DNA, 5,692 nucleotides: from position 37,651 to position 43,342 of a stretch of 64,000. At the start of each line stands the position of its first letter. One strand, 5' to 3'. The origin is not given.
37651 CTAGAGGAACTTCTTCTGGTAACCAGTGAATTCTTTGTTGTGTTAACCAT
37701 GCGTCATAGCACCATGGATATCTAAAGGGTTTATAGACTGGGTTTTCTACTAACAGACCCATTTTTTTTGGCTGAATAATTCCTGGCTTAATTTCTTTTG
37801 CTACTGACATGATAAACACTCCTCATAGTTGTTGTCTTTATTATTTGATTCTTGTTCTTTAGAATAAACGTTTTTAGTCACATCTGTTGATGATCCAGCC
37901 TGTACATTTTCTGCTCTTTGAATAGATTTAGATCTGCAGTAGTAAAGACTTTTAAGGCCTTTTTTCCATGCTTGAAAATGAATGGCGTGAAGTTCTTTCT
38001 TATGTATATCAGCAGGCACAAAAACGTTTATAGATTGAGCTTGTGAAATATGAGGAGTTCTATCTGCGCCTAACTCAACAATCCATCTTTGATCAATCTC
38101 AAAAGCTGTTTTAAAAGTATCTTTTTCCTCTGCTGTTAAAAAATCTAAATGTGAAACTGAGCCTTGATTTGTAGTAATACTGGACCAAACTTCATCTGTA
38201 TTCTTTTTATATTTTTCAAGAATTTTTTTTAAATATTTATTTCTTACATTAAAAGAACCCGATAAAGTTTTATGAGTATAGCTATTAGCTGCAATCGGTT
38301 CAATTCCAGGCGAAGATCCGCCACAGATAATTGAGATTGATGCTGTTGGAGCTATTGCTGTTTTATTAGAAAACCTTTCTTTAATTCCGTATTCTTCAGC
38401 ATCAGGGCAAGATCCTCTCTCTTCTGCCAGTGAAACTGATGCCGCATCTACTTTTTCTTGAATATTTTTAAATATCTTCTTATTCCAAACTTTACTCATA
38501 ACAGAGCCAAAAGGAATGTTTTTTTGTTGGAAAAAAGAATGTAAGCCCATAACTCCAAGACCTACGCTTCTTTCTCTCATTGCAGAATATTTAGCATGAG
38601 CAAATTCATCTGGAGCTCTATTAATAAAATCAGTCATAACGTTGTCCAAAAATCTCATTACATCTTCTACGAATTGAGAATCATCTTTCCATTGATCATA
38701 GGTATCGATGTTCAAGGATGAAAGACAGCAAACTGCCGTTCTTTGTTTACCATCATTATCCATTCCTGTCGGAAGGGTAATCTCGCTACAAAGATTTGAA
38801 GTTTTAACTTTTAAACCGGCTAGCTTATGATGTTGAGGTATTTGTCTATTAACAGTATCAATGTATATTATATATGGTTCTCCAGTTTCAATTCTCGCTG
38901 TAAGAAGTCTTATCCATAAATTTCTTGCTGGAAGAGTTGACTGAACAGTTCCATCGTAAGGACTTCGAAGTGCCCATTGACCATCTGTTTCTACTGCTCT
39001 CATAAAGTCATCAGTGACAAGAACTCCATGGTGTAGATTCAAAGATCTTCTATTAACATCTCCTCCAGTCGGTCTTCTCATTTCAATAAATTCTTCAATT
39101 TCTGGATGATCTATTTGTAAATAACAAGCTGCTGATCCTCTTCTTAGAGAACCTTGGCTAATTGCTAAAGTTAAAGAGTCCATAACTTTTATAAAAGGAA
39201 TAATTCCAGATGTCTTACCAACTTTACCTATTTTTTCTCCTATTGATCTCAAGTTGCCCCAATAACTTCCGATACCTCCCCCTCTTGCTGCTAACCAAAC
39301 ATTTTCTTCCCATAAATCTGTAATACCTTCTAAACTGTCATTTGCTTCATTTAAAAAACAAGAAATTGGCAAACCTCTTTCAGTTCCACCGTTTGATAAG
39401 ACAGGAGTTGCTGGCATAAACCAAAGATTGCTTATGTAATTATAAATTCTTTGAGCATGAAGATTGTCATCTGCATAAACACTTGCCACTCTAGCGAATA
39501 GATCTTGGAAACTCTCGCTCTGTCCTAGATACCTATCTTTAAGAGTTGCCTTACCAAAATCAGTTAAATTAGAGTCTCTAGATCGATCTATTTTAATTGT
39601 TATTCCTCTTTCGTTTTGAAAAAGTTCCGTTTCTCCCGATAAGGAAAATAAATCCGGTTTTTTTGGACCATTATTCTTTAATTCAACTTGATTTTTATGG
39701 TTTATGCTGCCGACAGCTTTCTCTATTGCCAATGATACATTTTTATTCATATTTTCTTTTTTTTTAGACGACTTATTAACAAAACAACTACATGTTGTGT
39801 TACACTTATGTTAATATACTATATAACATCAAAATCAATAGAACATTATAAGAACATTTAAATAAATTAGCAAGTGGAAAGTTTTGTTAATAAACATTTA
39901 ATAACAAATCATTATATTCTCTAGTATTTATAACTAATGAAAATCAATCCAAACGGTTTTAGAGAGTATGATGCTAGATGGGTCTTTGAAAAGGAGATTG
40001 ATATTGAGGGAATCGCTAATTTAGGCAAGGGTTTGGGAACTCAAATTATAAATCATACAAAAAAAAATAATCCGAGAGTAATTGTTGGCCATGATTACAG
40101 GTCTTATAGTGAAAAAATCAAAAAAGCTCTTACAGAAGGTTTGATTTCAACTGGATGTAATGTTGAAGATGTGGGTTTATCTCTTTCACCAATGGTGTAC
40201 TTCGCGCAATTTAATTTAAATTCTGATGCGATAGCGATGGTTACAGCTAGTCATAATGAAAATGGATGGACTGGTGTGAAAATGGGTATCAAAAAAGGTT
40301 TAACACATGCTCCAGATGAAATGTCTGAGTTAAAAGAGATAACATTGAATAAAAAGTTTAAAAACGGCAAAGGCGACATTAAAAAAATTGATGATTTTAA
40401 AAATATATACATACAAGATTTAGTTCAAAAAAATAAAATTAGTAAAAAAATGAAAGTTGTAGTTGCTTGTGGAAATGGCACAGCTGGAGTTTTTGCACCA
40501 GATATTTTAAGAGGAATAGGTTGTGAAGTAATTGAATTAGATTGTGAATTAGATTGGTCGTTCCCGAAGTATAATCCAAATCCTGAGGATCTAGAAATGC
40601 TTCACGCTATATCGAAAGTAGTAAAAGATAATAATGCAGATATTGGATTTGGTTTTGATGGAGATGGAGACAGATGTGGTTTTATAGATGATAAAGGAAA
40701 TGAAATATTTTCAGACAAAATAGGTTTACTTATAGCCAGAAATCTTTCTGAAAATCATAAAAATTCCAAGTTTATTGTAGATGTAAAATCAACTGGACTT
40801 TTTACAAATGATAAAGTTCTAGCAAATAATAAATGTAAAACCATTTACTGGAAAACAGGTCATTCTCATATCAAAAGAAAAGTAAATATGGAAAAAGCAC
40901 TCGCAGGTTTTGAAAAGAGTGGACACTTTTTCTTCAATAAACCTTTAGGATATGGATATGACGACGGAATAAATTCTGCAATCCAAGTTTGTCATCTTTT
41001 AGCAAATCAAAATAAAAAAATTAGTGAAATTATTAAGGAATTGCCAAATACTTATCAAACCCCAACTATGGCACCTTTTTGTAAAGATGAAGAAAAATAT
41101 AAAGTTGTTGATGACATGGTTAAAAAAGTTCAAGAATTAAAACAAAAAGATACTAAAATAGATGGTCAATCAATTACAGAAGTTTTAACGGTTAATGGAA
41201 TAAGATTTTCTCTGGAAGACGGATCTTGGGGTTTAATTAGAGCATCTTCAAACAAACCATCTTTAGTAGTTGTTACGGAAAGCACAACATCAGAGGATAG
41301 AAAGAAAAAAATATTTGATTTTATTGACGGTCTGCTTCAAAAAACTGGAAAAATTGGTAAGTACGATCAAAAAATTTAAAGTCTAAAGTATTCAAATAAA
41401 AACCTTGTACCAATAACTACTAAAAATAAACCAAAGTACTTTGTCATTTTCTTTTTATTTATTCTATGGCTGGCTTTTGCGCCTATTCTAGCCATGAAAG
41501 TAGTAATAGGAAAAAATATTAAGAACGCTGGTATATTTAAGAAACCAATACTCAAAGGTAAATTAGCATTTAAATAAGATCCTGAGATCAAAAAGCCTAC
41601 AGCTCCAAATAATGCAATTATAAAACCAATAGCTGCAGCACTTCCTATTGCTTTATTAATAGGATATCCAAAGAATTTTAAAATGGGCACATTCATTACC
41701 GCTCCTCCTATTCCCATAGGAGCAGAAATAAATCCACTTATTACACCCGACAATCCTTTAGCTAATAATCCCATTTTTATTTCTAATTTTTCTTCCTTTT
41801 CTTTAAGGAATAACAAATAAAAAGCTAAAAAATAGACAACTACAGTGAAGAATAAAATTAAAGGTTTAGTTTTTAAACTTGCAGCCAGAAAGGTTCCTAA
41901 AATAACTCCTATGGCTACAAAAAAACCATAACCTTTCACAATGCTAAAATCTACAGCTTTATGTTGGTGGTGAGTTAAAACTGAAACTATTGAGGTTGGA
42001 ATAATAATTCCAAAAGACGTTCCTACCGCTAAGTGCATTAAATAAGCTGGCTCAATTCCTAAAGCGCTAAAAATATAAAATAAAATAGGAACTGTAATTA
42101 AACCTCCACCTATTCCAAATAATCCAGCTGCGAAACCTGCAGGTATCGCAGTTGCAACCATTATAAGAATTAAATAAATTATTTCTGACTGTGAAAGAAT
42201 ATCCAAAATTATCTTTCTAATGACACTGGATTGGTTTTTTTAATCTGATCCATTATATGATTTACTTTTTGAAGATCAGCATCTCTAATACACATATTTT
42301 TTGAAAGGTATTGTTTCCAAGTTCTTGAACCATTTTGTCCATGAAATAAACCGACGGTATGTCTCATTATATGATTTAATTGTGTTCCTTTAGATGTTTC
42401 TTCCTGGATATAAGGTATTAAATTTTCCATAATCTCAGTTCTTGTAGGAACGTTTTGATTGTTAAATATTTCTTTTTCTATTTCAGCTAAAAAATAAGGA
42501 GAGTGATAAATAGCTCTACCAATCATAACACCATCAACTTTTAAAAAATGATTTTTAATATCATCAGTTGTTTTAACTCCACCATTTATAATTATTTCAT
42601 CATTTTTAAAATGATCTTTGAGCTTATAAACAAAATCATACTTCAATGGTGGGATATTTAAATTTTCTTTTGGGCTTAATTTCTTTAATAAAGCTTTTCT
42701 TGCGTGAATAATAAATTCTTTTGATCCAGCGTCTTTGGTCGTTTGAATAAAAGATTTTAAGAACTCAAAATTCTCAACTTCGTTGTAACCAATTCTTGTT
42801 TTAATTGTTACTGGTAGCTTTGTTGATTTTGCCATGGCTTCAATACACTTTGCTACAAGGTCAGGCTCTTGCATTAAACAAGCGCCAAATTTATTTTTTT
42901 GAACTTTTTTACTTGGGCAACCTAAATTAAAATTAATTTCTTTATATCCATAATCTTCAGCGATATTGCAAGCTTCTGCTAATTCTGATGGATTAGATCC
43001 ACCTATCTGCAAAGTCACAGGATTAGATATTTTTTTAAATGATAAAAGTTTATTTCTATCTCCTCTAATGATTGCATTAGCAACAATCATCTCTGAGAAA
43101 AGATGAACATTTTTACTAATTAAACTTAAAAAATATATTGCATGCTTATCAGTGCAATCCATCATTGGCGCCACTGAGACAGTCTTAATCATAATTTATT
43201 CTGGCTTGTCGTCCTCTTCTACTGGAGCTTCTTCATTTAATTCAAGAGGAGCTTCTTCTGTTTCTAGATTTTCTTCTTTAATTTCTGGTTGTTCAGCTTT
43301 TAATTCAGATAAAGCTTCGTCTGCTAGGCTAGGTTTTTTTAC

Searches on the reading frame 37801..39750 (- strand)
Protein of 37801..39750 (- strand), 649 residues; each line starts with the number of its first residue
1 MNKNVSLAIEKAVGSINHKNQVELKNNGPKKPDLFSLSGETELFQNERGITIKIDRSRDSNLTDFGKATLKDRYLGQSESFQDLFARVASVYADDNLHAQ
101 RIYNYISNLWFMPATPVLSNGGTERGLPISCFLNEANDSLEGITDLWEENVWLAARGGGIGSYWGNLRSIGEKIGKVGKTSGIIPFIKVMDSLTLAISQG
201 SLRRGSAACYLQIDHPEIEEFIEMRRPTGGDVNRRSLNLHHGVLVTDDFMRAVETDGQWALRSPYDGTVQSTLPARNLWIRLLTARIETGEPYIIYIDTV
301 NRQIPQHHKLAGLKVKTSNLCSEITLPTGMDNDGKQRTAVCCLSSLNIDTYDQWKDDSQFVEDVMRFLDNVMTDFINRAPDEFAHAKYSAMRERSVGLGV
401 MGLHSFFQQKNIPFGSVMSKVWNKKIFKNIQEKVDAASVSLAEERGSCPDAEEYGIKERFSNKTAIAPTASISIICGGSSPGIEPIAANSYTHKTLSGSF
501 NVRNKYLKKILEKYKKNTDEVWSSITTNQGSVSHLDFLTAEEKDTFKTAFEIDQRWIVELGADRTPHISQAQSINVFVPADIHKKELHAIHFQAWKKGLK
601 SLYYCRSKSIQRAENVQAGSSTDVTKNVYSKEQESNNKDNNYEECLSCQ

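Call 87: search_protein_families(library=pfam, max_evalue=1e-10, proteins=[window:37801-39750:-])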
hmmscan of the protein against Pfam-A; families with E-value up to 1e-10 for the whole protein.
window:37801-39750:- (649 aa): 2 families
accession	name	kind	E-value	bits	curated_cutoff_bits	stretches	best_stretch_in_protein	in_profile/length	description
PF02867.20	Ribonuc_red_lgC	-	1.3e-118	397.3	23.9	2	130-450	2-338/523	Ribonucleotide reductase, barrel domain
PF00317.26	Ribonuc_red_lgN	-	3.2e-16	59.6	28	1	61-126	2-77/77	Ribonucleotide reductase, all-alpha domain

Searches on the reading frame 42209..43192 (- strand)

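Call 39: search_protein_families(library=ncbifam, max_evalue=1e-8, proteins=[window:42209-43192:-])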
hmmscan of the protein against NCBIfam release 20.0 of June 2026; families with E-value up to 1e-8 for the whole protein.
window:42209-43192:- (327 aa): 6 families
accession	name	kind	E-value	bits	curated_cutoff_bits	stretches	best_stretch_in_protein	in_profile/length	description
NF008774.0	PRK11815.1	equivalog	1.5e-134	448.2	269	1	3-320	13-331/337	tRNA dihydrouridine(20/20a) synthase DusA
TIGR00742.1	yjbN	subfamily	1.1e-120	402.8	397.2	1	4-316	2-315/318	tRNA dihydrouridine(20/20a) synthase DusA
TIGR00737.1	nifR3_yhdG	equivalog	8.5e-41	140.2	293.3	1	4-301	9-303/319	tRNA dihydrouridine synthase DusB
NF007838.0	PRK10550.1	equivalog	7.4e-18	64.6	395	1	57-278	63-273/312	tRNA dihydrouridine(16) synthase DusC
NF005574.0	PRK07259.1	equivalog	4.5e-10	38.9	269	0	47-132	85-167/304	dihydroorotate dehydrogenase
TIGR01037.2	pyrD_sub1_fam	subfamily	8.7e-09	34.9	270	0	54-245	88-283/300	dihydroorotate dehydrogenase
